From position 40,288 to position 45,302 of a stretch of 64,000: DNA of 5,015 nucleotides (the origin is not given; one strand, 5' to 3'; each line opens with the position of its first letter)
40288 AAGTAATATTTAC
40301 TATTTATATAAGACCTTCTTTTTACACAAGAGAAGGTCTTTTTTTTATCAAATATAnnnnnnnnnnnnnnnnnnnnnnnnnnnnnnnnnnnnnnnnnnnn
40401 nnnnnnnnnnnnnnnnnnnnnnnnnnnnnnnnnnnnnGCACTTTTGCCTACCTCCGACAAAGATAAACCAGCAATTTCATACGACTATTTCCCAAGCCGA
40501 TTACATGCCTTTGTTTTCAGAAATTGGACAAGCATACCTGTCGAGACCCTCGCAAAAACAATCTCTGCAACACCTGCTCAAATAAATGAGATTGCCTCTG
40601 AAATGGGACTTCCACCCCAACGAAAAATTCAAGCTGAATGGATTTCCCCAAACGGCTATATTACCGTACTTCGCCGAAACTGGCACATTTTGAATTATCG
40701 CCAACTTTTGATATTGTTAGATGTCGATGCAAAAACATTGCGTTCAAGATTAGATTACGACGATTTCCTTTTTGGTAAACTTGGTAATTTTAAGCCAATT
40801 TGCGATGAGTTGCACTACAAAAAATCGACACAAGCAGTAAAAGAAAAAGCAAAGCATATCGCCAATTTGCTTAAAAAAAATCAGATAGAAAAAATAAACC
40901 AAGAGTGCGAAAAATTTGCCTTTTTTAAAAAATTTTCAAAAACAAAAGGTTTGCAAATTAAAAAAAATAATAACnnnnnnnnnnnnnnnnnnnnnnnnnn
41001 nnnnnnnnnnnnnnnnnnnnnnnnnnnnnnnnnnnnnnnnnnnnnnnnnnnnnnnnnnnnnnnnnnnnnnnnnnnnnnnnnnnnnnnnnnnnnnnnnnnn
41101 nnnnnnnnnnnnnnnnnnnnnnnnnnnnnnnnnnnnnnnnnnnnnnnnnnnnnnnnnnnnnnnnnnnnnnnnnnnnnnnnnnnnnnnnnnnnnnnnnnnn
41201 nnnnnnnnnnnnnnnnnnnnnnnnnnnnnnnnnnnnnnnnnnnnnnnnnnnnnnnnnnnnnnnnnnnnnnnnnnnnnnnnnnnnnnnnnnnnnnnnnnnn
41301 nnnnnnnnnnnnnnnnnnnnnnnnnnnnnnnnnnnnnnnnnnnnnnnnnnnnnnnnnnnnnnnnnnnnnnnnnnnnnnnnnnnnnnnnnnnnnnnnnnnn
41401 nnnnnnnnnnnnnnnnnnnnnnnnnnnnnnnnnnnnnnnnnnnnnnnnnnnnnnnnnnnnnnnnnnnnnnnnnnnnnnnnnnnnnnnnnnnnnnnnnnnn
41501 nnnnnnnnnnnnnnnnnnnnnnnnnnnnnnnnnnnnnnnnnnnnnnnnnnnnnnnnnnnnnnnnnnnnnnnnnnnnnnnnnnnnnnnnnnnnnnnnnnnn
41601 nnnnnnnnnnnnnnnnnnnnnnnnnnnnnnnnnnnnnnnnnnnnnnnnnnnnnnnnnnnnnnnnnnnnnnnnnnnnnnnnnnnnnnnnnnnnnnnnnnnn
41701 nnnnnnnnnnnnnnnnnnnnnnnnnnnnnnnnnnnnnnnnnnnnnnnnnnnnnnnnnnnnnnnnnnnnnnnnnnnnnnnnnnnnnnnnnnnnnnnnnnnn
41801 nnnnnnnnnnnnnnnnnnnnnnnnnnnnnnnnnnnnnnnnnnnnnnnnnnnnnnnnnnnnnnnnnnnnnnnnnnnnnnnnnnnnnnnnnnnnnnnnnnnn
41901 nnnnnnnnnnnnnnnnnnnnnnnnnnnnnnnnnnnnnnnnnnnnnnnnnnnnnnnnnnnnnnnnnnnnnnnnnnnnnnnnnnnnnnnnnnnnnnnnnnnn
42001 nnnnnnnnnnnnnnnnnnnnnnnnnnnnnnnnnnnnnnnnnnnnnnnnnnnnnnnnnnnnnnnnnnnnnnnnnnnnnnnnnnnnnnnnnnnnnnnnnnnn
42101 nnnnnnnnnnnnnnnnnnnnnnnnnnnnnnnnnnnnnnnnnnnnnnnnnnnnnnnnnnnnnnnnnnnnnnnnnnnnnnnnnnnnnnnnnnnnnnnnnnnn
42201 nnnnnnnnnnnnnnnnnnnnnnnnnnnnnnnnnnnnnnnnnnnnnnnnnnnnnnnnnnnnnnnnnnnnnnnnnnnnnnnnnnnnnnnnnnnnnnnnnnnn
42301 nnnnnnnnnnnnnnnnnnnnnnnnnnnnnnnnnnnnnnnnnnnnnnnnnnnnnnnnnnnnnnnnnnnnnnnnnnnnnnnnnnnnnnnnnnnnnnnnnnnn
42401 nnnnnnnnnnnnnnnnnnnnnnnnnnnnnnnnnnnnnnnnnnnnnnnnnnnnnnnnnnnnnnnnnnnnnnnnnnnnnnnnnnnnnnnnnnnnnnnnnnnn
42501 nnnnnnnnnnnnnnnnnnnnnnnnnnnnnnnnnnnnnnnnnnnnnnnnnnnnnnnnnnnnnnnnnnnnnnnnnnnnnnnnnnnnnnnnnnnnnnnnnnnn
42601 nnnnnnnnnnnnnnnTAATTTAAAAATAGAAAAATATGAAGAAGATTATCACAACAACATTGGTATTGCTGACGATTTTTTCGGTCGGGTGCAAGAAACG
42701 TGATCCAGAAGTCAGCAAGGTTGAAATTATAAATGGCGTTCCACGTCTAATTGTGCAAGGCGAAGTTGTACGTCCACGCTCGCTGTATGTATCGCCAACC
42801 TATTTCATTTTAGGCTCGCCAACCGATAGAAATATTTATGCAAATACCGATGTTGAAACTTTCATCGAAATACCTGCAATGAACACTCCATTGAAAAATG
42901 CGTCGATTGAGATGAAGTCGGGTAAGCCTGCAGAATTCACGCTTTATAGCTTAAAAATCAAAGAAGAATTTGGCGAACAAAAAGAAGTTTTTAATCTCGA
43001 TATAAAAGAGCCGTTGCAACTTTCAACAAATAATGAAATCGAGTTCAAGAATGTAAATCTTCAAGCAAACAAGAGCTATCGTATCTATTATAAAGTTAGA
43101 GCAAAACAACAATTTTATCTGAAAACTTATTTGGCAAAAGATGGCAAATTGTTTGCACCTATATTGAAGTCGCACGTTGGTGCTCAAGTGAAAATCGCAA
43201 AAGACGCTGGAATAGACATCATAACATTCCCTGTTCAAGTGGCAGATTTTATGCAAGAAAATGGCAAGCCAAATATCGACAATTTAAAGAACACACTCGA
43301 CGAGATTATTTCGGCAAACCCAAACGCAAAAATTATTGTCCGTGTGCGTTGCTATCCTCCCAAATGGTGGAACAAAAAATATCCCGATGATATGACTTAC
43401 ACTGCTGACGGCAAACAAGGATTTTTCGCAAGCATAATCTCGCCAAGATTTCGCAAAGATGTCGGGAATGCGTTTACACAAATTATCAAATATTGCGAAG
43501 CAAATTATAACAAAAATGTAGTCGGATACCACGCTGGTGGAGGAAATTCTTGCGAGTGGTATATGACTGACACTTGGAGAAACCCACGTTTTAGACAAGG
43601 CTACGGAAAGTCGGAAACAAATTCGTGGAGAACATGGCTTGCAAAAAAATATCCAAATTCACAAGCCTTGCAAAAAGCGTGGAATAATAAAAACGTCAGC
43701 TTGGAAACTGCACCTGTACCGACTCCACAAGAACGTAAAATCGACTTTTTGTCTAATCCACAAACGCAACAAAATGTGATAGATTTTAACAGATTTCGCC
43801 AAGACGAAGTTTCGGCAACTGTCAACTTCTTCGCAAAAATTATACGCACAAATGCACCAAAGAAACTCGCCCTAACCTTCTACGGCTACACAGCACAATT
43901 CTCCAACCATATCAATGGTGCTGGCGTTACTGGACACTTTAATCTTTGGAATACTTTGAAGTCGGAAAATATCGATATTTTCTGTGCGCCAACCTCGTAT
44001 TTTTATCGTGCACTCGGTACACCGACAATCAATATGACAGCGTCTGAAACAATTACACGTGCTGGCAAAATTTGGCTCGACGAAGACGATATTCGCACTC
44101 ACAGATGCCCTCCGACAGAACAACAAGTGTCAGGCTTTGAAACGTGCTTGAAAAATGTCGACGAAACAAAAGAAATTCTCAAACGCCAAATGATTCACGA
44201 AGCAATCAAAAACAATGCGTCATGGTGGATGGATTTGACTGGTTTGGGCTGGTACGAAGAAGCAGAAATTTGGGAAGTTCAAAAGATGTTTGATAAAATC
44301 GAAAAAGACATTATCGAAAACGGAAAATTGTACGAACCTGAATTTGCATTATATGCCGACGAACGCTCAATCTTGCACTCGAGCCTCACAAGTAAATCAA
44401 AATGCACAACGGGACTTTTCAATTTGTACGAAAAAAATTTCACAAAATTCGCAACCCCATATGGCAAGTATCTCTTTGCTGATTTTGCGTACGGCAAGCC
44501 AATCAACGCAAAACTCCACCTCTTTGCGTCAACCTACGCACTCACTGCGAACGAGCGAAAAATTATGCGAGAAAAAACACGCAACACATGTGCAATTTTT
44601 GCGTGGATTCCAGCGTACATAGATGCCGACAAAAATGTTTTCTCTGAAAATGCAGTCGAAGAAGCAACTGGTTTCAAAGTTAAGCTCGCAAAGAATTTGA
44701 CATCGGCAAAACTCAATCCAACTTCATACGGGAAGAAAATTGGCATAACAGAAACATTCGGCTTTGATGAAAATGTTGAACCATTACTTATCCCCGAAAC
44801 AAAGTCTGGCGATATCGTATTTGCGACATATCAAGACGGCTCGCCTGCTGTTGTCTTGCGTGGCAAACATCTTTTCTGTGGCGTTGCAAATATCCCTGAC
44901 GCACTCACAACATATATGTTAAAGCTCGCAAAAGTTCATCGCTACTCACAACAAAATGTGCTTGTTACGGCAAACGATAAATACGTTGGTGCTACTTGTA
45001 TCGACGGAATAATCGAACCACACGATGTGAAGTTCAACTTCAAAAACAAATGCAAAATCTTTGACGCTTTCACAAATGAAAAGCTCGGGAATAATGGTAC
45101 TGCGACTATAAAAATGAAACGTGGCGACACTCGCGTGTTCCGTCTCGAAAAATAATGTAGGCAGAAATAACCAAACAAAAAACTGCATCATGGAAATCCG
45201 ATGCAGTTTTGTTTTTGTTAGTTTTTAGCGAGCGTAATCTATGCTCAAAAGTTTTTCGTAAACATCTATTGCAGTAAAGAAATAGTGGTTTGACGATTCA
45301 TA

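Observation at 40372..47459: Convergent paralogue pair of unassigned secreted proteins with NEP motif and 4-Cys site: candidate new glycoside hydrolase family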

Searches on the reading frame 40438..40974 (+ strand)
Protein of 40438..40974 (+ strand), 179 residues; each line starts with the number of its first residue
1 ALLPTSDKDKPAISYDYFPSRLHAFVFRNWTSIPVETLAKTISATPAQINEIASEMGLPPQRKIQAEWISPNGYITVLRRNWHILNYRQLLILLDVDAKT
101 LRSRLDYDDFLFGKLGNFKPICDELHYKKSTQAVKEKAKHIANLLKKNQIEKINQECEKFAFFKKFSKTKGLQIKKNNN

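Call 71: predict_structure(alignment_id=A4)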
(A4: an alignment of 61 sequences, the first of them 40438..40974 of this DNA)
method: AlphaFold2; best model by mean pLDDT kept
length: 179 residues; sequences in the alignment: 61
mean_pLDDT: 87.5   pTM: 0.83
mean pLDDT of the five models: 87.5, 87.2, 86.0, 84.5, 83.7
residues with pLDDT >= 90: 106; 70-90: 48; 50-70: 25; < 50: 0
segments of 3 or more residues with pLDDT < 50: none
pLDDT, mean of each block of 10 residues (from residue 1): 74 91 97 97 98 97 89 91 95 95 84 71 96 98 93 71 73 60
secondary structure, 60 per line:
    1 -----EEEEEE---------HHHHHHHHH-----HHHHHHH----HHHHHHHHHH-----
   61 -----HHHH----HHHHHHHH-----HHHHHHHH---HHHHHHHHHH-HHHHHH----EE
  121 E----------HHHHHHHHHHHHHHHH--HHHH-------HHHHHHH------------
elements in order: E6-11 H21-29 H35-41 H46-55 H66-69 H74-81 H87-94 H98-107 H109-114 E119-121 H132-147 H150-153 H161-167

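Call 74: fold_search(model_id=the predicted structure, library=pdb)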
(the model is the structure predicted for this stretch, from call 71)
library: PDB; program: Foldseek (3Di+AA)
matches with E <= 10: 99; with E <= 0.001: 0
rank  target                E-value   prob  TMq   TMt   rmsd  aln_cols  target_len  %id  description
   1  8rpo                  1.7e+00  0.05  0.15  0.17  16.2       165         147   12  BFL1 in complex with a reversible covalent ligand (released 2024-07-03)
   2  9fmd_L                1.7e+00  0.06  0.16  0.07  25.2       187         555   16  Integrative model of the human post-catalytic spliceosome (P-complex) (released 2024-07-10)
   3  2vog_A                1.9e+00  0.06  0.16  0.19  15.9       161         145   12  Structure of mouse A1 bound to the Bmf BH3-domain (released 2008-03-04)
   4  1dqe_A                2.1e+00  0.05  0.17  0.19  13.4       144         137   13  BOMBYX MORI PHEROMONE BINDING PROTEIN (released 2001-01-10)
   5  5hso_C                2.2e+00  0.08  0.19  0.25  11.2       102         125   14  Crystal structure of MYCOBACTERIUM TUBERCULOSIS MARR FAMILY PROTEIN Rv2887 complex with DNA (released 2017-02-01)
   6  6f42_V                2.6e+00  0.06  0.20  0.13  18.2       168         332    9  RNA Polymerase III closed complex CC1. (released 2018-01-17)
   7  5cvi_A                2.8e+00  0.06  0.17  0.14  12.2       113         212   13  Structure of the manganese regulator SloR (released 2015-08-12)
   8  5hsm                  3.4e+00  0.07  0.18  0.24  11.4       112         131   18  CRYSTAL STRUCTURE OF MYCOBACTERIUM TUBERCULOSIS MARR FAMILY PROTEIN RV2887 (released 2017-02-01)
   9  6vli_A                3.4e+00  0.04  0.19  0.21  14.8       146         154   12  Crystal structure of transcriptional regulator from bacteriophage 186 (released 2021-06-16)
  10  4roe_A                3.4e+00  0.02  0.15  0.11  15.4       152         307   14  Human TFIIB-related factor 2 (Brf2) and TBP bound to RPPH1 promoter (released 2015-12-30)
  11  6ugl_A                3.6e+00  0.08  0.18  0.15  14.0       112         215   12  Vibrio cholerae quorum-sensing receptor VqmA bound to its autoinducer ligand DPO (released 2020-01-29)
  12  1ais_B                3.6e+00  0.07  0.19  0.19  12.1       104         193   19  TATA-BINDING PROTEIN/TRANSCRIPTION FACTOR (II)B/TATA-BOX COMPLEX FROM PYROCOCCUS WOESEI (released 1997-07-07)
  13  9i4i_m                3.6e+00  0.03  0.14  0.15  13.6       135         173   10  High resolution Cryo-EM structure of human complex I in mitochondria (released 2025-11-12)
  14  3vpr_A                3.6e+00  0.03  0.15  0.15  20.3       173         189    8  Crystal Structure of a TetR Family Transcriptional Regulator PfmR from Thermus thermophilus HB8 (released 2012-07-11)
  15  8v2b_A                3.6e+00  0.02  0.16  0.17  14.8       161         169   10  Cryo-EM structure of mouse type II OSM receptor complex: model for full extracellular assembly (released 2024-11-20)
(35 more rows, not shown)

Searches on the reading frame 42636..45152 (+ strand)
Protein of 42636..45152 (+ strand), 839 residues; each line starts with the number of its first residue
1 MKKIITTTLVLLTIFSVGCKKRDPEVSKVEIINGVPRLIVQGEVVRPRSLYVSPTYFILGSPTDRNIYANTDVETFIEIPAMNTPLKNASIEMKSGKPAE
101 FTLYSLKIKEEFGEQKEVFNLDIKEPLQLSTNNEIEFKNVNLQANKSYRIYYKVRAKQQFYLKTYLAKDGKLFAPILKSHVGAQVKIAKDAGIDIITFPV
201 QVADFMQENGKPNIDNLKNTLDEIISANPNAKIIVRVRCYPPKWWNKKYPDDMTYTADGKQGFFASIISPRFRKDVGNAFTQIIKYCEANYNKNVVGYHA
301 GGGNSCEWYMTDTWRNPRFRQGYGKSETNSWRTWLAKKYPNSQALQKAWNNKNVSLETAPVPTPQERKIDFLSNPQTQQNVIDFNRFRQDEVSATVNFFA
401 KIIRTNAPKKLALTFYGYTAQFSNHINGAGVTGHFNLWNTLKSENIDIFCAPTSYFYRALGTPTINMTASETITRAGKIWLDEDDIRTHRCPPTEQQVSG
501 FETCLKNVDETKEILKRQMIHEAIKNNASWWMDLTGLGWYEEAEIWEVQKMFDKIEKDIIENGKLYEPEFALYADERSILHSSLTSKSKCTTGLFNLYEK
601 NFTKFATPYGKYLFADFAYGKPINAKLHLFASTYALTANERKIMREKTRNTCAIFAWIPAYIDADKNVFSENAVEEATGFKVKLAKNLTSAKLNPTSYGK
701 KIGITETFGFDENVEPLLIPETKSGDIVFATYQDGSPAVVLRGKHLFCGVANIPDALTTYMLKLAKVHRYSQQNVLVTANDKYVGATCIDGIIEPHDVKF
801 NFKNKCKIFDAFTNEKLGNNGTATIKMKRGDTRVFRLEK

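Call 4: search_protein_families(library=pfam, proteins=[window:42636-45152:+], max_evalue=0.01)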
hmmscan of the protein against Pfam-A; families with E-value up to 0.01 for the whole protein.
window:42636-45152:+ (839 aa): 2 families
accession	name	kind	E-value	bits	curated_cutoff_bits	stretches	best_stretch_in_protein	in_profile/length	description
PF02449.21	Glyco_hydro_42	-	5.4e-12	46.2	21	1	217-418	49-240/376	Beta-galactosidase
PF21426.3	GBS104-like_Ig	-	0.0044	18.3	26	0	125-159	39-76/112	Tip pilin GBS104-like, Ig-like domain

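Call 6: search_protein_families(library=ncbifam, proteins=[window:42636-45152:+], max_evalue=1)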
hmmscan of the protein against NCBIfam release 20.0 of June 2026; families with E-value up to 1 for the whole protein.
window:42636-45152:+ (839 aa): 0 families

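Call 61: search_solved_structures(query=window:42636-45152:+, max_evalue=0.01)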
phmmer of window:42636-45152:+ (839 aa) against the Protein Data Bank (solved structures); distinct sequences matched with E-value up to 0.01: 2.
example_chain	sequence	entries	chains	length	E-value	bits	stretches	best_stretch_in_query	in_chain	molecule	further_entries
6y2k_A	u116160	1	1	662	8.5e-05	24.2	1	231-431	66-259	beta-galactosidase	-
1kwg_A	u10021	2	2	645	0.00056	21.5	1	228-419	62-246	BETA-GALACTOSIDASE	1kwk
